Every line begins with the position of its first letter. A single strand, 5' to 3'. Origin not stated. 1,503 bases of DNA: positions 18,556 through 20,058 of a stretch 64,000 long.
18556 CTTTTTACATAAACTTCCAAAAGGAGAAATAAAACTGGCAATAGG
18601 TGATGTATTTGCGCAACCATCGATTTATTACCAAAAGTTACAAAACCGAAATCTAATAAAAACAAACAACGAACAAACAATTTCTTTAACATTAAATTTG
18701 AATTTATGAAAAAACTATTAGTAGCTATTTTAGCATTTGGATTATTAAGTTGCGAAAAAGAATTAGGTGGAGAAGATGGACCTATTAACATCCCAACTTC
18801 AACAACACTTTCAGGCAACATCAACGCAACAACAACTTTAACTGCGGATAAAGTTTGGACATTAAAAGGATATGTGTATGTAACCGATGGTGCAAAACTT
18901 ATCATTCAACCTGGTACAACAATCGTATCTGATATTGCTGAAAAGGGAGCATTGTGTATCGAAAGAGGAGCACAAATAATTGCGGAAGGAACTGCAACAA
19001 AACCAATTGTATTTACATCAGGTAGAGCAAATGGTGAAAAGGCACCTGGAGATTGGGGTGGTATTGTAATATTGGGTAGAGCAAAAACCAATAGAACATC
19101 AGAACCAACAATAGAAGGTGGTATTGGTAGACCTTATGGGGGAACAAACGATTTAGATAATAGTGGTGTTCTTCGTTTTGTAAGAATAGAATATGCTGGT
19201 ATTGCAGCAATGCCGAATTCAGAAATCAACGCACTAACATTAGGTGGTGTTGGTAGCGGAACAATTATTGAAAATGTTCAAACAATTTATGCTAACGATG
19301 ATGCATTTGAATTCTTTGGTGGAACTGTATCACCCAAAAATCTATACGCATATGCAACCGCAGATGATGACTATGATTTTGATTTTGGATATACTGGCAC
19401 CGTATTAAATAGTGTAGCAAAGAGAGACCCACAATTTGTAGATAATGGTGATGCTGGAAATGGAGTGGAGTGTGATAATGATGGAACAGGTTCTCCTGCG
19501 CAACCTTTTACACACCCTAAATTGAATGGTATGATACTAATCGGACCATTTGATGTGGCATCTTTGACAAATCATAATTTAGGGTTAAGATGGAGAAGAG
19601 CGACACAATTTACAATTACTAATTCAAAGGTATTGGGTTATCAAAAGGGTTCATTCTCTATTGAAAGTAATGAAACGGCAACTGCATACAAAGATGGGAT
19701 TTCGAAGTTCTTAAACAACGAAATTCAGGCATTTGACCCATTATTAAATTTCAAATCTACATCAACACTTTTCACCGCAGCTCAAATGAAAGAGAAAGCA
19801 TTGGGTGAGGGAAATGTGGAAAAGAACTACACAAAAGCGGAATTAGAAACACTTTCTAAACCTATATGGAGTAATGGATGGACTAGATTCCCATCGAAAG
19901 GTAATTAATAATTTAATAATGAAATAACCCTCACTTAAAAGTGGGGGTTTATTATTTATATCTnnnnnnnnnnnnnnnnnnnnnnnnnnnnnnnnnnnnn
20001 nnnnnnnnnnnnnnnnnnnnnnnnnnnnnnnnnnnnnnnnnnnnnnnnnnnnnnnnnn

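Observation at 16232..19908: TonB-dependent-receptor-like (SusC-type) outer-membrane protein and partner lipoprotein encoded in a phage context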

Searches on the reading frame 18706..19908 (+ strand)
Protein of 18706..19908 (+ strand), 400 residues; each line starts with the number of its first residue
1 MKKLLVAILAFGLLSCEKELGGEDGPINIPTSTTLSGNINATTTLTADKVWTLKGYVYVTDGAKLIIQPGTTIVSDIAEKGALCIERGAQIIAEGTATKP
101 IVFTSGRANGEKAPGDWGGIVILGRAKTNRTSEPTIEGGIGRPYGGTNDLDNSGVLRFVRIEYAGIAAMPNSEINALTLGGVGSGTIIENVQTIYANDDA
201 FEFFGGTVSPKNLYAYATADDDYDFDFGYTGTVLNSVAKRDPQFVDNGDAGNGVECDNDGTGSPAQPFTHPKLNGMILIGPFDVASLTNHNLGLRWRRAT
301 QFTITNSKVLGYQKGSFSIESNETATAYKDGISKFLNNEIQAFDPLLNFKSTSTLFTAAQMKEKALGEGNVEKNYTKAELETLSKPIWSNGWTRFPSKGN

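Call 4: search_protein_families(library=pfam, proteins=[window:18706-19908:+], max_evalue=0.01)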
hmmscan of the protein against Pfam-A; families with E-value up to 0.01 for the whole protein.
window:18706-19908:+ (400 aa): 0 families

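Call 9: search_protein_families(library=phrogs, proteins=[window:18706-19908:+], max_evalue=0.001)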
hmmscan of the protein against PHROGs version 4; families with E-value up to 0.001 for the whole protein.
window:18706-19908:+ (400 aa): 0 families

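Call 12: search_protein_families(library=ncbifam, proteins=[window:18706-19908:+], max_evalue=0.01)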
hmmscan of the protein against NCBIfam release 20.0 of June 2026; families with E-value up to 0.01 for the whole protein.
window:18706-19908:+ (400 aa): 0 families

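Call 17: search_solved_structures(query=window:18706-19908:+, max_evalue=1)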
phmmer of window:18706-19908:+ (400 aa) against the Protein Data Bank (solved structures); distinct sequences matched with E-value up to 1: 1.
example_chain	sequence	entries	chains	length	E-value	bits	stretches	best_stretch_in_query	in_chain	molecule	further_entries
2yv2_A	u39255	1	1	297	0.067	15.6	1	60-127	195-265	Succinyl-CoA synthetase alpha chain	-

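Call 21: find_related_loci(query=A1, collection=genome_contigs, flank=8000)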
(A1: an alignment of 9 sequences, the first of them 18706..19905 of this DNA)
Query A1 (400 aa) in genome_contigs; peptide patterns used: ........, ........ (x = any residue, [..] = any of these).
263 stretches matched a pattern; 153 encode a relative of the query (tblastn E <= 1e-3); the best 80 are kept; 80 distinct loci.
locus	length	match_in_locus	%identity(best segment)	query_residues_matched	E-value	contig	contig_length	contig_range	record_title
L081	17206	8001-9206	72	1-400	0e+0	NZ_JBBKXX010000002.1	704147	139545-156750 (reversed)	Aquirufa esocilacus strain HETE-83D NODE_2_length_704008_cov_121.21_w_18, whole genome shotgun sequence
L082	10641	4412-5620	74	1-400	0e+0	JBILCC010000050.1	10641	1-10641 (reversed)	MAG: Aquirufa sp. isolate ME2016-06-13_3300042447_group7_bin90 Rohwer_bin644_scaffold_3039_c1, whole genome shotgun sequ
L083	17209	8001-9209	73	1-400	0e+0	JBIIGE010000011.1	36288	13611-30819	MAG: Aquirufa sp. isolate ME2001-07-02D8pf_3300042397_group1_bin86 Rohwer_bin637_scaffold_403_c1, whole genome shotgun s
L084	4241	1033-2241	73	1-400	0e+0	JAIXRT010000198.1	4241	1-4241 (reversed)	MAG: Cytophagaceae bacterium isolate C4_MAG_00070 pond_C4_MAG_00070_000000000016, whole genome shotgun sequence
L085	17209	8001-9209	72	1-400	0e+0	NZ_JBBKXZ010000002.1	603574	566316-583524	Aquirufa avitistagni strain OSTEICH-129V NODE_2_length_603574_cov_150.544538, whole genome shotgun sequence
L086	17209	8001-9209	72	1-400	0e+0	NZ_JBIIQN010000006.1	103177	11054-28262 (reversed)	MAG: Aquirufa sp. isolate ME2003-07-23pf_3300044630_group2_bin117 Rohwer_bin639_scaffold_72_c1, whole genome shotgun seq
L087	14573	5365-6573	72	1-400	0e+0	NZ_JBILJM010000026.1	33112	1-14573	MAG: Aquirufa sp. isolate ME2017-06-16_3300042330_group7_bin61 Rohwer_bin645_scaffold_379_c1, whole genome shotgun seque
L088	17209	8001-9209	72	1-400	0e+0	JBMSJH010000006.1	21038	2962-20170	MAG: Aquirufa sp. isolate ARD_V9_S7_50percent_par_metabat.4 NODE_447_length_21038_cov_4.663775, whole genome shotgun seq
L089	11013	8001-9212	72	1-400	0e+0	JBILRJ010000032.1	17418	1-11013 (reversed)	MAG: Spirosomataceae bacterium isolate ME2018-06-14_3300042564_group8_bin205 Rohwer_bin648_scaffold_3098_c1, whole genom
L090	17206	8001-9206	69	1-400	4e-174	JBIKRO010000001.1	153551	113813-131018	MAG: Aquirufa sp. isolate ME2015-06-10_3300042356_group6_bin75 Rohwer_bin643_scaffold_12_c1, whole genome shotgun sequen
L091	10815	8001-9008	65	1-335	9e-134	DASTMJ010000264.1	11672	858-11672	MAG TPA_asm: Flavisolibacter sp. isolate SMAG_U3597 k141_135147, whole genome shotgun sequence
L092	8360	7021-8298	54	15-399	4e-132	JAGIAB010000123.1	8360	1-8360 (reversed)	MAG: Flavisolibacter sp. isolate BIN11 scaffold123_cov0, whole genome shotgun sequence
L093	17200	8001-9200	56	5-400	6e-131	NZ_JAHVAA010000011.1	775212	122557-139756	MAG: Sediminibacterium sp. isolate Con.Enr.2020-3 k141_4984, whole genome shotgun sequence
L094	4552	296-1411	59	1-373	2e-132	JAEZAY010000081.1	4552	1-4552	MAG: Bacteroidetes bacterium isolate OH_CBrB_172 k127_4121037, whole genome shotgun sequence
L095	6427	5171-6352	57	1-400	1e-130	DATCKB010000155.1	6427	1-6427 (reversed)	MAG TPA_asm: Parasegetibacter sp. isolate SMAG_U7085 k141_428449, whole genome shotgun sequence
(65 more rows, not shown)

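Call 37: find_homologous_proteins(query=A2, max_evalue=0.00001)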
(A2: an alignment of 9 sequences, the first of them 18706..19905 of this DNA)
Query A2 (9 sequences) (400 aa, profile of the alignment): 7785 proteins with E <= 0.00001 among 8000 candidates; the best 120 are listed.
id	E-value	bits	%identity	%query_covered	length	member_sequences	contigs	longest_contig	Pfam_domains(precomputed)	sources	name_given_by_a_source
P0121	1.1e-231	788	57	99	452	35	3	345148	PF28492.1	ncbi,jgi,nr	ncbi:MAG TPA: hypothetical protein DHW64_04845 [Chitinophagaceae bacterium]|jgi:hypothetical protein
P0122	1.9e-231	787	52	99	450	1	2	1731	PF28492.1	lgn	-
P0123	6.4e-231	785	51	99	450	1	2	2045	PF28492.1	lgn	-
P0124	1.4e-230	784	52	99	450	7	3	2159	PF28492.1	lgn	-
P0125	6.5e-230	782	52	99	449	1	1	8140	PF28492.1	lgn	-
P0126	8.3e-230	782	54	99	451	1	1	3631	PF28492.1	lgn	-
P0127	3.6e-229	779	52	97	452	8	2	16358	PF28492.1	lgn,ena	-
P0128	1.0e-228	778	58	93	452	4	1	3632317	PF28492.1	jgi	jgi:hypothetical protein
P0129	3.6e-228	776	52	100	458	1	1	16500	PF28492.1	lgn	-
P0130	4.2e-228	776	53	99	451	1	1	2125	PF28492.1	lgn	-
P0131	5.2e-228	776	53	97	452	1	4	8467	PF28492.1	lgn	-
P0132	6.7e-228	775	65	84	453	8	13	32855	PF28492.1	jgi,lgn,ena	jgi:hypothetical protein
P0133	7.1e-228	775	58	94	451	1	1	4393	PF28492.1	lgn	-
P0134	9.2e-228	775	53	100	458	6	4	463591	PF28492.1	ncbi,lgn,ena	-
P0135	1.0e-227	775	53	97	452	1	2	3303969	PF28492.1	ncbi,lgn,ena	-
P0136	2.3e-227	774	54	92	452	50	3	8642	PF28492.1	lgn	-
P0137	2.4e-227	773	58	94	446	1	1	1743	PF28492.1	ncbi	-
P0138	2.6e-227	773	56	93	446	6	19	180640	PF28492.1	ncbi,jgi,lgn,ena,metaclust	jgi:hypothetical protein|metaclust:\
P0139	2.8e-227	773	57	97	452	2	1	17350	PF28492.1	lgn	-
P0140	3.3e-227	773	52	97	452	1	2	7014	PF28492.1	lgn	-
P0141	4.0e-227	773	57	94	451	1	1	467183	PF28492.1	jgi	-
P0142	4.3e-227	773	52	97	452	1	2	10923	PF28492.1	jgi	jgi:hypothetical protein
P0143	4.4e-227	773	53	97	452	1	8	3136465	PF28492.1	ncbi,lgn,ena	ncbi:hypothetical protein [Sediminibacterium sp. KACHI17]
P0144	4.8e-227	772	58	94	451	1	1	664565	PF28492.1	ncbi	-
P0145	4.8e-227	772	52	100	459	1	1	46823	PF28492.1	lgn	-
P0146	6.4e-227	772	52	97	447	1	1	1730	PF28492.1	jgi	jgi:hypothetical protein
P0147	7.4e-227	772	53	99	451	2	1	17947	PF28492.1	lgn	-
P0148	8.5e-227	772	53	97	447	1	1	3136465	PF28492.1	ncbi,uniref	ncbi:hypothetical protein KACHI17_12910 [Sediminibacterium sp. KACHI17]|uniref:T9SS C-terminal targe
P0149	1.8e-226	771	59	89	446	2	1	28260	PF28492.1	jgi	-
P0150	7.9e-226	768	53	96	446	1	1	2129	PF28492.1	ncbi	-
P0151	9.6e-226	768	53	96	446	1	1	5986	PF28492.1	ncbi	-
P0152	9.9e-226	768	60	93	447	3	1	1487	PF28492.1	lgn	-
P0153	1.3e-225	768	53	100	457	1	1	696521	PF28492.1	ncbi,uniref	ncbi:hypothetical protein [Terrimonas alba]|uniref:hypothetical protein n=1 Tax=Terrimonas alba TaxI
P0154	2.7e-225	767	53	96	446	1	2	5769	PF28492.1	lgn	-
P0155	4.0e-225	766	55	93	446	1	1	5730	PF28492.1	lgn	-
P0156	8.3e-225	765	51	100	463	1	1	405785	PF28492.1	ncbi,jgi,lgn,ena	-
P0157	2.3e-224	764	55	92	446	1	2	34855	PF28492.1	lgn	-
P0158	3.3e-224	763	58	94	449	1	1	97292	PF28492.1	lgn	-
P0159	8.3e-224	762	51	100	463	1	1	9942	PF28492.1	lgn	-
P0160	1.2e-223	761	56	100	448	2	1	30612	PF28492.1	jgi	-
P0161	3.1e-223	760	55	92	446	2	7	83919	PF28492.1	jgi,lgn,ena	jgi:hypothetical protein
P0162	5.0e-223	759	51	100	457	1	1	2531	PF28492.1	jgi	jgi:hypothetical protein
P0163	6.2e-223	759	55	95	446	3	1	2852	PF28492.1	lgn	-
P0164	8.0e-223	759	52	100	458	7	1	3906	PF28492.1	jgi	jgi:hypothetical protein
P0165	8.1e-223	759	56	98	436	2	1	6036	PF28492.1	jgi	jgi:hypothetical protein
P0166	8.6e-223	758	50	100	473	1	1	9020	PF28492.1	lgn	-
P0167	9.6e-223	758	54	92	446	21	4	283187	PF28492.1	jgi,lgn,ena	jgi:hypothetical protein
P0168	2.0e-222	757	60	89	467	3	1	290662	PF28492.1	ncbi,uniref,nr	ncbi:hypothetical protein [Chitinophaga deserti]|uniref:hypothetical protein n=1 Tax=Chitinophaga de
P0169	2.7e-222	757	52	100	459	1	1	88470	PF28492.1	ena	-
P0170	2.7e-222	757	51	100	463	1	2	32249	PF28492.1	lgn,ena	-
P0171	2.9e-222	757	54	92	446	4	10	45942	PF28492.1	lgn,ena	-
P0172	3.2e-222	757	56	100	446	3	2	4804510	PF28492.1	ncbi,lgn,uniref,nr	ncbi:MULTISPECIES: T9SS C-terminal target domain-containing protein [Chitinophagaceae]|uniref:T9SS C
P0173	5.1e-222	756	55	92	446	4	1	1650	PF28492.1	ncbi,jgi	jgi:hypothetical protein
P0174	8.4e-222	755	51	100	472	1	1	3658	PF28492.1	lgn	-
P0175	8.8e-222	755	53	97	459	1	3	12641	PF28492.1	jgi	jgi:hypothetical protein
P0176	1.1e-221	755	51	100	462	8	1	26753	PF28492.1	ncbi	-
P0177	1.3e-221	755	57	97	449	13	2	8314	PF28492.1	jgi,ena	-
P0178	1.4e-221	755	55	100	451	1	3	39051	PF28492.1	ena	-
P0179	1.5e-221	754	52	100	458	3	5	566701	PF28492.1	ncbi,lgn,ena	-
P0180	1.5e-221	754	53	97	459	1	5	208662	PF28492.1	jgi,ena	jgi:hypothetical protein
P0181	1.6e-221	754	51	100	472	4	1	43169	PF28492.1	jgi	jgi:hypothetical protein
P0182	3.0e-221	753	53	100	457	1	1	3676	PF28492.1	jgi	jgi:hypothetical protein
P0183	3.5e-221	753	58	89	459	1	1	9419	PF28492.1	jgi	jgi:hypothetical protein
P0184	4.3e-221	753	58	84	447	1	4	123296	PF28492.1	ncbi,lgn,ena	-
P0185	4.4e-221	753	51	100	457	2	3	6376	PF28492.1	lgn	-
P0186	6.3e-221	752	52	100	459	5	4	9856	PF28492.1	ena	-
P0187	7.9e-221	752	54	92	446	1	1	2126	PF28492.1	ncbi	-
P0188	8.9e-221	752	56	100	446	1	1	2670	PF28492.1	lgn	-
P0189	1.2e-220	751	62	77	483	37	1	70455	PF28492.1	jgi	jgi:hypothetical protein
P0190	1.5e-220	751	54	100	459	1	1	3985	PF28492.1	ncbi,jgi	jgi:hypothetical protein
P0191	1.5e-220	751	50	100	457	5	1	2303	PF28492.1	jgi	-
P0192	2.8e-220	750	50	97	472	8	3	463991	PF28492.1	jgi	-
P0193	2.8e-220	750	50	97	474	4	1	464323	PF28492.1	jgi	-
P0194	2.9e-220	750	50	100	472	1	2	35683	PF28492.1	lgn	-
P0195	3.2e-220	750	55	86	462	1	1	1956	PF28492.1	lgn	-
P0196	3.2e-220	750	52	97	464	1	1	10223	PF28492.1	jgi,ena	-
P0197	3.6e-220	750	49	100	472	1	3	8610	PF28492.1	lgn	-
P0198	4.5e-220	749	51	100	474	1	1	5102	PF28492.1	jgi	jgi:molybdopterin-binding protein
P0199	4.8e-220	749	54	96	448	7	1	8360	PF28492.1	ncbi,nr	ncbi:MAG: hypothetical protein J7502_08255 [Flavisolibacter sp.]|nr:hypothetical protein [Flavisolib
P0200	5.2e-220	749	49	100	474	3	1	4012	PF28492.1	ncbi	-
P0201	5.8e-220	749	52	100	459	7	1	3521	PF28492.1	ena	-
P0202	6.4e-220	749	55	90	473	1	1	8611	PF28492.1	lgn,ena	-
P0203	6.8e-220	749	51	100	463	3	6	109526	PF28492.1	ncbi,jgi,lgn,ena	ncbi:MAG: T9SS C-terminal target domain-containing protein [bacterium]|jgi:hypothetical protein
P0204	7.9e-220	749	57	85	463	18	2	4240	PF28492.1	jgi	-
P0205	1.0e-219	748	58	99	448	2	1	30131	PF28492.1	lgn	-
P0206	1.1e-219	748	50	100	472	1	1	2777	PF28492.1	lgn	-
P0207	1.1e-219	748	51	100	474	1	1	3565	PF28492.1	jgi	jgi:hypothetical protein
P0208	1.1e-219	748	51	100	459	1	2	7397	PF28492.1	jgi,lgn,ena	jgi:hypothetical protein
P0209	1.1e-219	748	58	88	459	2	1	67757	PF28492.1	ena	-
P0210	1.3e-219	748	50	100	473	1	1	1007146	PF28492.1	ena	-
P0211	1.4e-219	748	56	99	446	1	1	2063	PF28492.1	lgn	-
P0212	1.6e-219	748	49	100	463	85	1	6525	PF28492.1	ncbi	ncbi:MAG: hypothetical protein RJB03_812 [Bacteroidota bacterium]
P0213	1.7e-219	748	54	89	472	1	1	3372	PF28492.1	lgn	-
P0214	1.9e-219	747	50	100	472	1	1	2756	PF28492.1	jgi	-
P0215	2.0e-219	747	53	100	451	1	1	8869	PF28492.1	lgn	-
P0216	2.1e-219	747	53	100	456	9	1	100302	PF28492.1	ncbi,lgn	-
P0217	2.2e-219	747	55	93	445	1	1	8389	PF28492.1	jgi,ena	-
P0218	2.9e-219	747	52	100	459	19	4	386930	PF28492.1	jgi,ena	jgi:hypothetical protein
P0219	3.3e-219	747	55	93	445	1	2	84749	PF28492.1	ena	-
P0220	3.4e-219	747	53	93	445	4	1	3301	PF28492.1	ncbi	-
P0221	3.6e-219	747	51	100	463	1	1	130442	PF28492.1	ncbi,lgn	-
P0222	3.7e-219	746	57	86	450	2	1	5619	PF28492.1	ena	-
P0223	3.8e-219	746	56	91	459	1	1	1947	PF28492.1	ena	-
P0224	4.2e-219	746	57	86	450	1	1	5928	PF28492.1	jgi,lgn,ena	-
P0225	4.8e-219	746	51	100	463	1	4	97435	PF28492.1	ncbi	-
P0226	6.1e-219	746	57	92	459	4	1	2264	PF28492.1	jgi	jgi:hypothetical protein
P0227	6.6e-219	746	53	92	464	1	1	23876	PF28492.1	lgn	-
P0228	7.0e-219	746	57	92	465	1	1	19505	PF28492.1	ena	-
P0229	7.0e-219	746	57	86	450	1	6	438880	PF28492.1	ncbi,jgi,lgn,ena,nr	ncbi:MAG TPA: hypothetical protein PKG90_05680 [Chitinophagaceae bacterium]|nr:hypothetical protein 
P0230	7.0e-219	746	56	92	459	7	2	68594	PF28492.1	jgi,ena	-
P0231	7.2e-219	746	58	86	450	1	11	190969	PF28492.1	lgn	-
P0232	7.6e-219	745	51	100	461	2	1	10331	PF28492.1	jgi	jgi:hypothetical protein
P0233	7.9e-219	745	59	99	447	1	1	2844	PF28492.1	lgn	-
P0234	8.1e-219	745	59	99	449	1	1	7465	PF28492.1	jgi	jgi:hypothetical protein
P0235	9.2e-219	745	62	77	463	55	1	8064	PF28492.1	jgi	jgi:hypothetical protein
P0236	1.5e-218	744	55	92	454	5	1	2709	PF28492.1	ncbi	-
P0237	1.6e-218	744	55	93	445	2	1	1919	PF28492.1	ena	-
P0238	1.7e-218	744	53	92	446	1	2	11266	PF28492.1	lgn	-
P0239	1.7e-218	744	58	88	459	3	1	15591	PF28492.1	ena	-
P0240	1.8e-218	744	53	100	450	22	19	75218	PF28492.1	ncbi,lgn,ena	-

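Call 42: predict_structure(alignment_id=A3)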
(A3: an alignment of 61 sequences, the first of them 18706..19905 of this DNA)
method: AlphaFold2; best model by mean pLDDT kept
length: 400 residues; sequences in the alignment: 61
mean_pLDDT: 86.0   pTM: 0.87
mean pLDDT of the five models: 86.0, 85.3, 84.9, 84.2, 84.0
residues with pLDDT >= 90: 236; 70-90: 104; 50-70: 37; < 50: 23
segments of 3 or more residues with pLDDT < 50: 1-23
pLDDT, mean of each block of 10 residues (from residue 1): 40 38 59 94 96 95 98 94 95 96 93 89 95 76 94 98 80 85 98 93 97 93 96 94 81 91 89 95 74 91 96 86 92 95 68 78 92 86 65 70
secondary structure, 60 per line:
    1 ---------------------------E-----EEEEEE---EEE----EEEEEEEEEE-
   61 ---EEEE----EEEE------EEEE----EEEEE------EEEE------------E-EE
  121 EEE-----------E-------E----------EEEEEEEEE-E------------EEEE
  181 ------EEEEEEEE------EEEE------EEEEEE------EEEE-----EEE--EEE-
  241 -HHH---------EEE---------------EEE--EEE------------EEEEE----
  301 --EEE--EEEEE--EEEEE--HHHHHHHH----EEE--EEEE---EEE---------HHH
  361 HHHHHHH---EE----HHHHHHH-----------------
elements in order: E34-39 E43-45 E50-59 E64-67 E72-75 E82-85 E90-94 E101-104 E119-123 E154-162 E177-180 E187-194 E201-204 E211-216 E223-226 E232-234 E237-239 E254-256 E272-274 E277-279 E292-296 E303-305 E308-312 E315-319 H322-329 E334-336 E339-342 E346-348 H358-367 H377-383

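Call 67: search_dna_similar(query=window:18706-19905:+, collection=phages, mode=protein, max_rows=25, max_evalue=0.001)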
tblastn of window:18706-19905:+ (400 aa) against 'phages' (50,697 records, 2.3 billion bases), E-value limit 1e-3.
Records with a match: 3; places in all: 3; records where one place covers at least 80% of the query: 2.
Best place of each record, by identity: <60% 3.
By first word of the organism name: Bacteriophage 2; uncultured 1.
By host as written in the record: - 3.
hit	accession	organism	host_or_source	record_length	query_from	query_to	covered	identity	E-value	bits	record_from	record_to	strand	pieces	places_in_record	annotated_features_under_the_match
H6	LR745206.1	uncultured phage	metagenomic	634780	1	353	88%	36.2%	7e-41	160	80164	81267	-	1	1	record has no annotation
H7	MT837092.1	Bacteriophage sp.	human fecal samples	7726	5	335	83%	38.3%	1e-46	176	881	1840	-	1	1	record has no annotation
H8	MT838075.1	Bacteriophage sp.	human fecal samples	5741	35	282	62%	49.2%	5e-54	198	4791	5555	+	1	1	record has no annotation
